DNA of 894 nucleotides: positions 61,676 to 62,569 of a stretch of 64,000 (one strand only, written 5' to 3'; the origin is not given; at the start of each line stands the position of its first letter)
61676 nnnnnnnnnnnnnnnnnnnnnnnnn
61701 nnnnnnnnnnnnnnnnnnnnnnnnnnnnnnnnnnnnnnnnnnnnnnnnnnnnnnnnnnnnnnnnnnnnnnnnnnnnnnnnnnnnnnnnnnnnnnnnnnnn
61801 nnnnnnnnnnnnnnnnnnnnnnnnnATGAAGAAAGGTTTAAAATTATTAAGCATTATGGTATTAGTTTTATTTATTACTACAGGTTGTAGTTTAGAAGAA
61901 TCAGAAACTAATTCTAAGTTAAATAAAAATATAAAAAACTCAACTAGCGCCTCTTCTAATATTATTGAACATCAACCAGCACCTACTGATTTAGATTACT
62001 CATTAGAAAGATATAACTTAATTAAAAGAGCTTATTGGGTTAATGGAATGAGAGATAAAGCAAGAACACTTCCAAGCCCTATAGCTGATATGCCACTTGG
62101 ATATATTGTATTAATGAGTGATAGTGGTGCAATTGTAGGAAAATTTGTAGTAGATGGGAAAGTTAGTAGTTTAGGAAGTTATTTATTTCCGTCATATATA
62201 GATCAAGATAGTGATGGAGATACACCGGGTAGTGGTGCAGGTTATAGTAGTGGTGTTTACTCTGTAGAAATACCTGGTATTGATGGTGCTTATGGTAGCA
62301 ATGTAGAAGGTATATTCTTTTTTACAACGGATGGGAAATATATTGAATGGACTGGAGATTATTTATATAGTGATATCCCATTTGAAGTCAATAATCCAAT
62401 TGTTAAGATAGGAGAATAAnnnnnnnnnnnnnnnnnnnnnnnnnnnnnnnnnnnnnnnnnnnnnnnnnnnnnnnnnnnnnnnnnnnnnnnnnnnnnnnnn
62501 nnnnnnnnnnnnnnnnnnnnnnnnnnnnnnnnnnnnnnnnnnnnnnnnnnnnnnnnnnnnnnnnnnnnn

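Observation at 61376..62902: Membrane-targeted gene cluster inside the phage early region: hidden 33-aa TM peptide, lipoprotein, and membrane-anchored protein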

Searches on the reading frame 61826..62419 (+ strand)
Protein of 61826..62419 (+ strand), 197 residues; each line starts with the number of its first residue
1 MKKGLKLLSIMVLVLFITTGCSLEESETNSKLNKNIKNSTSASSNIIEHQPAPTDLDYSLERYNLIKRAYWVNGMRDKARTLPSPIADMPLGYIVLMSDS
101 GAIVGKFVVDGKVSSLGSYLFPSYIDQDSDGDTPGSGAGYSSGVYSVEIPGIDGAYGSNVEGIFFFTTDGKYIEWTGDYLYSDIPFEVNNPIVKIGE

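Call 4: search_protein_families(library=pfam, proteins=[window:61826-62419:+], max_evalue=0.1)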
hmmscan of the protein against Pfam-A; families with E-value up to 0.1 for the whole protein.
window:61826-62419:+ (197 aa): 0 families

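Call 5: search_protein_families(library=phrogs, proteins=[window:61826-62419:+], max_evalue=0.01)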
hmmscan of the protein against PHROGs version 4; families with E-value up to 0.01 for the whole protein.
window:61826-62419:+ (197 aa): 0 families

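Call 8: search_dna_similar(query=window:61826-62419:+, collection=phages, mode=protein, max_evalue=0.01)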
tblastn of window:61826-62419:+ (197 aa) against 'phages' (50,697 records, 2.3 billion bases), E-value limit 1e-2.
Records with a match: 41; places in all: 41; records where one place covers at least 80% of the query: 26.
Best place of each record, by identity: <60% 41.
By first word of the organism name: Arthrobacter 18; Rhizobium 11; Fusobacterium 4; Microbacterium 4; Tenacibaculum 2; Streptococcus 1; Phage 1.
By host as written in the record: Arthrobacter globiformis NRRL B-2979 SEA 8; Arthrobacter globiformis NRRL B-2979 6; Arthrobacter globiformis B-2979 4; Fusobacterium nucleatum 3; Rhizobium etli CFN42 3; Rhizobium sp. TUX16P 2; Rhizobium leguminosarum 2; Rhizobium sp. I1_9 2; and 9 more.
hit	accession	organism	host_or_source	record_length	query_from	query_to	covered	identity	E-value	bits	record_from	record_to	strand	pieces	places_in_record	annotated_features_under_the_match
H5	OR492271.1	Fusobacterium phage phiFN37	Fusobacterium necrophorum subsp. ...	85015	6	195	96%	50.8%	5e-49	176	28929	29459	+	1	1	hypothetical protein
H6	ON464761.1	Fusobacterium phage JD-Fnp3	Fusobacterium nucleatum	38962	7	194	95%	49.7%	1e-47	171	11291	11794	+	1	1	protein involved in gliding motility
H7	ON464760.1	Fusobacterium phage JD-Fnp2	Fusobacterium nucleatum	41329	7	194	95%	49.7%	1e-47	171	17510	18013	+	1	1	protein involved in gliding motility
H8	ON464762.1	Fusobacterium phage JD-Fnp5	Fusobacterium nucleatum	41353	7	194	95%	49.7%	1e-47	171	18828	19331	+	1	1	protein involved in gliding motility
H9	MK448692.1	Streptococcus phage Javan173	Streptococcus entericus DSM_14446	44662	1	195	99%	46.7%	1e-45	166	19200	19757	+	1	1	hypothetical protein (x2)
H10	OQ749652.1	Phage Phass-1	human gut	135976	1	196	99%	46.2%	2e-47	171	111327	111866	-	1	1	hypothetical protein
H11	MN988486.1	Rhizobium phage RHph_Y68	Rhizobium sp. TUX16P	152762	5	189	94%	36.4%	2e-18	88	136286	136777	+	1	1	hypothetical protein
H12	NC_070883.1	Rhizobium phage RHph_Y68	Rhizobium sp. TUX16P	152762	5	189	94%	36.4%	2e-18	88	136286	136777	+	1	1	hypothetical protein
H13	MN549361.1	Rhizobium phage RL2RES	Rhizobium leguminosarum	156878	5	189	94%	36.0%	6e-18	86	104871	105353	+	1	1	hypothetical protein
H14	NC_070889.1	Rhizobium phage RL2RES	Rhizobium leguminosarum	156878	5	189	94%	36.0%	6e-18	86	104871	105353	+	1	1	hypothetical protein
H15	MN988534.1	Rhizobium phage RHph_N34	Rhizobium etli CFN42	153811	5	189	94%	35.8%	9e-19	89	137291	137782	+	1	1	hypothetical protein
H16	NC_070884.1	Rhizobium phage RHph_N34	Rhizobium etli CFN42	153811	5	189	94%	35.8%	9e-19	89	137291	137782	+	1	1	hypothetical protein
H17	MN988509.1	Rhizobium phage RHph_I46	Rhizobium phaseoli IE1004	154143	5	189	94%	35.3%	4e-18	87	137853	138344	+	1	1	hypothetical protein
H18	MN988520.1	Rhizobium phage RHph_I9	Rhizobium sp. R635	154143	5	189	94%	35.3%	4e-18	87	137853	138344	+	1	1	hypothetical protein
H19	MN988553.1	Rhizobium phage RHph_I34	Rhizobium etli CFN42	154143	5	189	94%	35.3%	4e-18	87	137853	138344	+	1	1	hypothetical protein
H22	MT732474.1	Tenacibaculum phage Gundel_1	Tenacibaculum sp. AHE14PA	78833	1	197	100%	31.0%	9e-9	60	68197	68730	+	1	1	hypothetical protein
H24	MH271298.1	Microbacterium phage Floof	Microbacterium foliorum NRRL B-24224 SEA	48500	1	191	97%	30.3%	2e-7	56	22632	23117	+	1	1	29: hypothetical protein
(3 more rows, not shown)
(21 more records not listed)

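Call 9: get_annotated_region(hit=H5, flank=4000)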
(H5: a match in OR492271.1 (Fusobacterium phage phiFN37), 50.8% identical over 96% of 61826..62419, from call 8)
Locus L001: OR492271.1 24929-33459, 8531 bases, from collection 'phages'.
description: Fusobacterium phage phiFN37, complete genome.
organism: Fusobacterium phage phiFN37 (NCBI taxid 3079567)
taxonomy: Viruses
host: Fusobacterium necrophorum subsp. necrophorum strain FN37; source: -; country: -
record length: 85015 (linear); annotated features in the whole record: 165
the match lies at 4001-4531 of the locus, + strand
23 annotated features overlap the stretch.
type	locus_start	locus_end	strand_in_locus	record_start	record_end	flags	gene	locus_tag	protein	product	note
CDS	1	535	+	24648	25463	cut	-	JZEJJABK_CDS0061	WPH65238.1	prohibitin family protein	other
CDS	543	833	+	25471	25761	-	-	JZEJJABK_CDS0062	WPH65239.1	hypothetical protein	unknown function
CDS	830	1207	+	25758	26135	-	-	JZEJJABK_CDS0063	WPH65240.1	hypothetical protein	unknown function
CDS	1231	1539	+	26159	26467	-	-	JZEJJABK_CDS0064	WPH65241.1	sigma factor-like DNA-binding protein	regulation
CDS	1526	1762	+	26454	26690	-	-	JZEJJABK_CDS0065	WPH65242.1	hypothetical protein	unknown function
CDS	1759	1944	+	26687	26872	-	-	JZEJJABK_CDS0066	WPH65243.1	hypothetical protein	unknown function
CDS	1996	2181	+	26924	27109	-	-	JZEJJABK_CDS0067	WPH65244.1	hypothetical protein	unknown function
CDS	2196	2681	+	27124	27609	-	-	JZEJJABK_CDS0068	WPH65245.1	nucleoside triphosphate pyrophosphohydrolase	DNA; RNA and nucleotide metabolism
CDS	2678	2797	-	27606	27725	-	-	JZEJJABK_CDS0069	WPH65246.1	hypothetical protein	unknown function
CDS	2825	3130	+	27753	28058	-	-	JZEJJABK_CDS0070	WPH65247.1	hypothetical protein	unknown function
CDS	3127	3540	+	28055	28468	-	-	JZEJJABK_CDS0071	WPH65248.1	hypothetical protein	unknown function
CDS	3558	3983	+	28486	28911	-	-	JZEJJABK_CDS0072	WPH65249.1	MutT/NUDIX hydrolase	other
CDS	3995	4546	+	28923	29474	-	-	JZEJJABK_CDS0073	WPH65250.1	hypothetical protein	unknown function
CDS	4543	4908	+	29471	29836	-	-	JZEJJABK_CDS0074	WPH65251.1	hypothetical protein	unknown function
CDS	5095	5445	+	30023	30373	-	-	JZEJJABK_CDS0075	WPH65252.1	hypothetical protein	unknown function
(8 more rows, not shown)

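Call 10: get_annotated_region(hit=H6, flank=4000)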
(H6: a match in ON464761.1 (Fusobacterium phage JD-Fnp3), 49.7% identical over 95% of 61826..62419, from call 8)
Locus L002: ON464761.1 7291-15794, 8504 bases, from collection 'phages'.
description: Fusobacterium phage JD-Fnp3, complete genome.
organism: Fusobacterium phage JD-Fnp3 (NCBI taxid 2950465)
taxonomy: Viruses; Duplodnaviria; Heunggongvirae; Uroviricota; Caudoviricetes
host: Fusobacterium nucleatum; source: -; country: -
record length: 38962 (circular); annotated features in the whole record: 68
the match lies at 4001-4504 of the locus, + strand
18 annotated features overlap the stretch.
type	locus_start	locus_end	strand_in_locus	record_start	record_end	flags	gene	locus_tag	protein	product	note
CDS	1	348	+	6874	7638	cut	-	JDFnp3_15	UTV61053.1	N-6 DNA methylase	-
CDS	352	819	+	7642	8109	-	-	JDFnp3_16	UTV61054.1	dynein heavy chain 2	-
CDS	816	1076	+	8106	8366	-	-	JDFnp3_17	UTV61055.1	hypothetical protein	-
CDS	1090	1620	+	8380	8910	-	-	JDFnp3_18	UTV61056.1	hypothetical protein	-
CDS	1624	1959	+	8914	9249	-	-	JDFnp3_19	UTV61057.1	hypothetical protein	-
CDS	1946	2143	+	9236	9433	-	-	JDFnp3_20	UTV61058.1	hypothetical protein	-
CDS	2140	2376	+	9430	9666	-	-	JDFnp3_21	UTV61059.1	hypothetical protein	-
CDS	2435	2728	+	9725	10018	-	-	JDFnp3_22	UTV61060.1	hypothetical protein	-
CDS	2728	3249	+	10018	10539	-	-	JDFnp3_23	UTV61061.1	dUTP diphosphatase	-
CDS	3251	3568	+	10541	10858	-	-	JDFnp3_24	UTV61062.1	hypothetical protein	-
CDS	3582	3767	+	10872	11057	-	-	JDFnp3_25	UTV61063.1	hypothetical protein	-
CDS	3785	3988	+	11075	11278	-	-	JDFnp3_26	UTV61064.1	hypothetical protein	-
CDS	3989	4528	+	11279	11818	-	-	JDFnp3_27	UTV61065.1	protein involved in gliding motility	Protein involved in gliding motility 9 Secretion System Type.5A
CDS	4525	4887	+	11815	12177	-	-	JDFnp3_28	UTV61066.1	TAR DNA-binding protein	-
CDS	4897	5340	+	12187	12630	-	-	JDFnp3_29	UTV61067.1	transcriptional regulator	-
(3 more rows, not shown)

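Call 11: get_annotated_region(hit=H9, flank=4000)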
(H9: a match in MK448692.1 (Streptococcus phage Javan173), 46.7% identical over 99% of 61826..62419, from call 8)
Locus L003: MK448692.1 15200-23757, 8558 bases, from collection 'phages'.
description: Streptococcus phage Javan173, complete genome.
organism: Streptococcus phage Javan173 (NCBI taxid 2548022)
taxonomy: Viruses; Duplodnaviria; Heunggongvirae; Uroviricota; Caudoviricetes
host: Streptococcus entericus DSM_14446; source: -; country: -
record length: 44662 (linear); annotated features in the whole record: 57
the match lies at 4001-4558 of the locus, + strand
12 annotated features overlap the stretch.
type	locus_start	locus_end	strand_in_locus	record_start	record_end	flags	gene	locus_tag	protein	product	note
CDS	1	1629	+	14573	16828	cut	-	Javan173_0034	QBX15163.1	replicative DNA helicase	replicative DNA helicase, repA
CDS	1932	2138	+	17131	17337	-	-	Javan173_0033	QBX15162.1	hypothetical protein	-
CDS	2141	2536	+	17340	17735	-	-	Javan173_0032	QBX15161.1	resolvase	-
CDS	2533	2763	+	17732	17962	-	-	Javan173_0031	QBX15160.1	hypothetical protein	-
CDS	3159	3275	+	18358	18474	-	-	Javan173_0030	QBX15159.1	hypothetical protein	-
CDS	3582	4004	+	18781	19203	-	-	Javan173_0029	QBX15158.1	hypothetical protein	-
CDS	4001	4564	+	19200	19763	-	-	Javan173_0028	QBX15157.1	hypothetical protein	-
CDS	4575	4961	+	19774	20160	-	-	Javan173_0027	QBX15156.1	hypothetical protein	-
CDS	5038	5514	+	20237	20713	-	-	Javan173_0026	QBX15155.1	hypothetical protein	FIG021474: Phage protein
CDS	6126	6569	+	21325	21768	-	-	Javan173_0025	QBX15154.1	terminase small subunit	-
CDS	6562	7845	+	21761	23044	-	-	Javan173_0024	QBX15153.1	terminase large subunit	-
CDS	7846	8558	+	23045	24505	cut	-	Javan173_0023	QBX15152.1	portal protein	-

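Call 12: find_related_loci(query=window:61826-62419:+, collection=viral_contigs, flank=3000)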
Query window:61826-62419:+ (197 aa) in viral_contigs; peptide patterns used: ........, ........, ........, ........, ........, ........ (x = any residue, [..] = any of these).
70 stretches matched a pattern; 37 encode a relative of the query (tblastn E <= 1e-3); 37 distinct loci.
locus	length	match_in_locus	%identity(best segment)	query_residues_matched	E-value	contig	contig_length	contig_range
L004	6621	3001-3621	60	1-197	2e-76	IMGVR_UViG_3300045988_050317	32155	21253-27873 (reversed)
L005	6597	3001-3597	62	1-197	6e-76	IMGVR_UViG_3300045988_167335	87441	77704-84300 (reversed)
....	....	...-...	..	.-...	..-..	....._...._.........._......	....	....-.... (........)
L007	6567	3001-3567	60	1-194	4e-72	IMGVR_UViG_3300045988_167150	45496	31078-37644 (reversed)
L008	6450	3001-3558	58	1-197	1e-69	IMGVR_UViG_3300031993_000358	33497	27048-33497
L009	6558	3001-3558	60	1-196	2e-69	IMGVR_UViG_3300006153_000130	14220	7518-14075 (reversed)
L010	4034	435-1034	59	1-197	8e-69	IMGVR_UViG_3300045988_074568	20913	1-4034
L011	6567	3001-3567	59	1-194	6e-69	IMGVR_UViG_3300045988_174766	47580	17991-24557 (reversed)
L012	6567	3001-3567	58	1-194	9e-69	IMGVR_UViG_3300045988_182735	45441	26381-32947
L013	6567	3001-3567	60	5-194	4e-69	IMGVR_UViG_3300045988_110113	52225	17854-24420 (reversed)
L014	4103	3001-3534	58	7-197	7e-66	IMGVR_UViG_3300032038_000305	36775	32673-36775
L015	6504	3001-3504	59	14-192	2e-65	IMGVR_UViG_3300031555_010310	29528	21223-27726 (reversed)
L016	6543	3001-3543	55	10-195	2e-64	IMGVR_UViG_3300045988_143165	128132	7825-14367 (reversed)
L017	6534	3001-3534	54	7-197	8e-61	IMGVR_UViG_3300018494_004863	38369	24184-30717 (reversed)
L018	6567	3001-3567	49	1-193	3e-59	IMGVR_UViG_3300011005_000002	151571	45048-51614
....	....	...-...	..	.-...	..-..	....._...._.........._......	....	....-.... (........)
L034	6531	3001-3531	50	1-195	7e-52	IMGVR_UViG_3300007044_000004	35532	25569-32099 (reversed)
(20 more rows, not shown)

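Call 30: find_homologous_proteins(query=window:61826-62419:+, max_evalue=0.001)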
Query window:61826-62419:+ (197 aa): 5810 proteins with E <= 0.001 among 5916 candidates; the best 120 are listed.
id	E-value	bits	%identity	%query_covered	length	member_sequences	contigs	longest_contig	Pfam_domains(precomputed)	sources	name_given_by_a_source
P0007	1.0e-117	408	94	100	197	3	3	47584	-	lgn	-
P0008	7.1e-80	285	67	99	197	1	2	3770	-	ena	-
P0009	1.6e-76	274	64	100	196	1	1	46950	-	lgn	-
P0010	4.1e-75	269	64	99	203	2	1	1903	-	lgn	-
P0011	7.5e-75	269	64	91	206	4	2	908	-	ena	-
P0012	4.2e-74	266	63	99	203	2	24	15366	-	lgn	-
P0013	6.0e-74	266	63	100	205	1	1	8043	-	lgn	-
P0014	6.6e-74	265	62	100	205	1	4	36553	-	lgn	-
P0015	7.4e-74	265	62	99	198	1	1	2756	-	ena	-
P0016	9.5e-74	265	66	91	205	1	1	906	-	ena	-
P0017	1.4e-73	264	64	99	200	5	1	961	-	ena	-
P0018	1.6e-73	264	62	100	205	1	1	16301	-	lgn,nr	nr:MAG TPA: protein of unknown function DUF5016 [Caudoviricetes sp.]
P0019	1.6e-73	264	62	100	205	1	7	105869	-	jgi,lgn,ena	jgi:hypothetical protein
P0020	1.8e-73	264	62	100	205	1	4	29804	-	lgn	-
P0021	2.4e-73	264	63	100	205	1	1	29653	-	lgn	-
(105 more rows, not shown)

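Call 36: search_protein_families(library=ncbifam, proteins=[window:61826-62419:+], max_evalue=0.1)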
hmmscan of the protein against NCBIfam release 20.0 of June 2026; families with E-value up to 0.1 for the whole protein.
window:61826-62419:+ (197 aa): 2 families
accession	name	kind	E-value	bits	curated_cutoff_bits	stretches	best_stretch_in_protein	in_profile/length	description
NF041428.1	TrsH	subfamily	0.001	19.1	150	1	6-48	3-47/149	TrsH/TraH family protein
NF053779.1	BT3442_fam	equivalog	0.04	12.6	940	1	7-57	4-57/563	BT3442 family protein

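Call 37: search_protein_families(library=padloc, proteins=[window:61826-62419:+], max_evalue=0.1)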
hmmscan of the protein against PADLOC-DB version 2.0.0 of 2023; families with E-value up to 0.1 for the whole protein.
window:61826-62419:+ (197 aa): 0 families

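Call 41: predict_structure(alignment_id=A2)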
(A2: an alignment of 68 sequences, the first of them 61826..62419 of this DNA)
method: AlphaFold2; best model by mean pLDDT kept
length: 197 residues; sequences in the alignment: 68
mean_pLDDT: 48.6   pTM: 0.26
mean pLDDT of the five models: 48.6, 47.5, 45.8, 45.5, 42.5
residues with pLDDT >= 90: 0; 70-90: 21; 50-70: 60; < 50: 116
segments of 3 or more residues with pLDDT < 50: 20-24, 39-80, 82-87, 89-93, 95-105, 110-123, 150-162, 182-197
pLDDT, mean of each block of 10 residues (from residue 1): 70 69 53 57 40 29 25 39 46 47 49 37 63 67 63 32 50 51 46 33
secondary structure, 60 per line:
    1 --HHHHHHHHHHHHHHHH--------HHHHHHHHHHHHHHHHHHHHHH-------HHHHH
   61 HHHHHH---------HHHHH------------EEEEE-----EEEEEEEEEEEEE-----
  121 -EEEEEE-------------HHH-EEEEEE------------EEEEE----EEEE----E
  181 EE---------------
elements in order: H3-18 H27-48 H56-66 H76-80 E93-97 E103-115 E122-127 E145-150 E163-167 E172-175 E180-182

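Call 42: search_solved_structures(query=A2, max_evalue=10)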
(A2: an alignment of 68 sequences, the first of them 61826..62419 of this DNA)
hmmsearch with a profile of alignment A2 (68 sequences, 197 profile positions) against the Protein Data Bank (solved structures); distinct sequences matched with E-value up to 10: 4.
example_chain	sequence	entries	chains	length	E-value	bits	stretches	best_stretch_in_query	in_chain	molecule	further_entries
4y6c_A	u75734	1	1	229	0.2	14.3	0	66-86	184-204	ANSERINA PUTATIVE KINESIN LIGHT chain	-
4y6w_A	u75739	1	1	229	0.39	13.3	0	34-86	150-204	NaB(AB)3ACb - light chain TPR-like repeats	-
3e8k_A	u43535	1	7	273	0.4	13.3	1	38-104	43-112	Major capsid protein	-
3t0f_A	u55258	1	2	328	0.8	12.3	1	62-160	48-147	4-hydroxy-3-methylbut-2-enyl diphosphate reductase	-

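Call 49: get_annotated_region(hit=H24, flank=3500)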
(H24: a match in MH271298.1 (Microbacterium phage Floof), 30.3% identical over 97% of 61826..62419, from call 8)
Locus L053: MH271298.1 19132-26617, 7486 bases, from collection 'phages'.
description: Microbacterium phage Floof, complete genome.
organism: Microbacterium phage Floof (NCBI taxid 2201433)
taxonomy: Viruses; Duplodnaviria; Heunggongvirae; Uroviricota; Caudoviricetes
host: Microbacterium foliorum NRRL B-24224 SEA; source: soil; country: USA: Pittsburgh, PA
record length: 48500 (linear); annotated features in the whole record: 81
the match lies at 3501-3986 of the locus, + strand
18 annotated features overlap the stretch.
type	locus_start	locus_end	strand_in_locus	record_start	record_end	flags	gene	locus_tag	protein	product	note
CDS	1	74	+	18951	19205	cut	23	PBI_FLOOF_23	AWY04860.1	hypothetical protein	-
CDS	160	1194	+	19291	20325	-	24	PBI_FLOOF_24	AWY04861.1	deoxynucleoside monophosphate kinase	-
CDS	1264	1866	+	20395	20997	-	25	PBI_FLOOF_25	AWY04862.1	hypothetical protein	-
CDS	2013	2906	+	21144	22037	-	26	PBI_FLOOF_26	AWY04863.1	hypothetical protein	-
CDS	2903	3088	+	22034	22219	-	27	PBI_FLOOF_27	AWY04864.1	hypothetical protein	-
CDS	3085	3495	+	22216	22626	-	28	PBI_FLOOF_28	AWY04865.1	hypothetical protein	-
CDS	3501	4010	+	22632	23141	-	29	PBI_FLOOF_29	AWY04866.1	hypothetical protein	-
CDS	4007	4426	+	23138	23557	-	30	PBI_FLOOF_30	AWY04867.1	deoxycytidylate deaminase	-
CDS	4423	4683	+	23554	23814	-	31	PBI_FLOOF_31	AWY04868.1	hypothetical protein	-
CDS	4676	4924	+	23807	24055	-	32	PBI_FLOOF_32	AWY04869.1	hypothetical protein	-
CDS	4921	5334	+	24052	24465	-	33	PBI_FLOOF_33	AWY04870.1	HNH endonuclease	-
CDS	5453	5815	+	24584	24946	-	34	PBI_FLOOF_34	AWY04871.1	hypothetical protein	-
CDS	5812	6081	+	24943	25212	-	35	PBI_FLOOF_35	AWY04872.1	hypothetical protein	-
CDS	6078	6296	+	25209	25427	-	36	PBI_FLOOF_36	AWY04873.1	hypothetical protein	-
CDS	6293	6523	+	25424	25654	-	37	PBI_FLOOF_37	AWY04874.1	hypothetical protein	-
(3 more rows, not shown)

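Call 50: get_annotated_region(hit=H11, flank=2500)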
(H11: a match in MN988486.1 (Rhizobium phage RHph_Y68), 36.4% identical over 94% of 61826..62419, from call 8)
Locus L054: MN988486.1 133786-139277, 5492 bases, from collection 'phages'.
description: Rhizobium phage RHph_Y68, complete genome.
organism: Rhizobium phage RHph_Y68 (NCBI taxid 2509787)
taxonomy: Viruses; Duplodnaviria; Heunggongvirae; Uroviricota; Caudoviricetes; Pootjesviridae; Staniewskivirinae; Trinifflemingvirus; Trinifflemingvirus Y68
host: Rhizobium sp. TUX16P; source: agricultural lands; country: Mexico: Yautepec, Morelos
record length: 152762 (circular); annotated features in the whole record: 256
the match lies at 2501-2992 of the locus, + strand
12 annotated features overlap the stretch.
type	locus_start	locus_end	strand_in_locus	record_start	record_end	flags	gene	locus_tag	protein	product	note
CDS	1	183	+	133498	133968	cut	-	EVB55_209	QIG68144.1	hypothetical protein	-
CDS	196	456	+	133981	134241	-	-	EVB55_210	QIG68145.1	hypothetical protein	-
CDS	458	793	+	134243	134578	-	-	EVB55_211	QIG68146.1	hypothetical protein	-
CDS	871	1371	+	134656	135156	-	-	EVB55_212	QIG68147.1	hypothetical protein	-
CDS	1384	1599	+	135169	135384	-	-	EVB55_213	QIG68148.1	hypothetical protein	-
CDS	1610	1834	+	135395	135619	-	-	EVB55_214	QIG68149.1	hypothetical protein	-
CDS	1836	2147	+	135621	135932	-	-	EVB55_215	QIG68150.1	hypothetical protein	-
CDS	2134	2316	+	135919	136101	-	-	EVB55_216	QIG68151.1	hypothetical protein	-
CDS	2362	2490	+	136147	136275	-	-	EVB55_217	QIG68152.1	hypothetical protein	-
CDS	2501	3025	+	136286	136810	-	-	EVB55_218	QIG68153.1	hypothetical protein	-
CDS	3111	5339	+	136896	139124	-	-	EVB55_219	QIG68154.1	Von Willebrand factor type A domain-containing protein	-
CDS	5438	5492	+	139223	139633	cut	-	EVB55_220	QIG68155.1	hypothetical protein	-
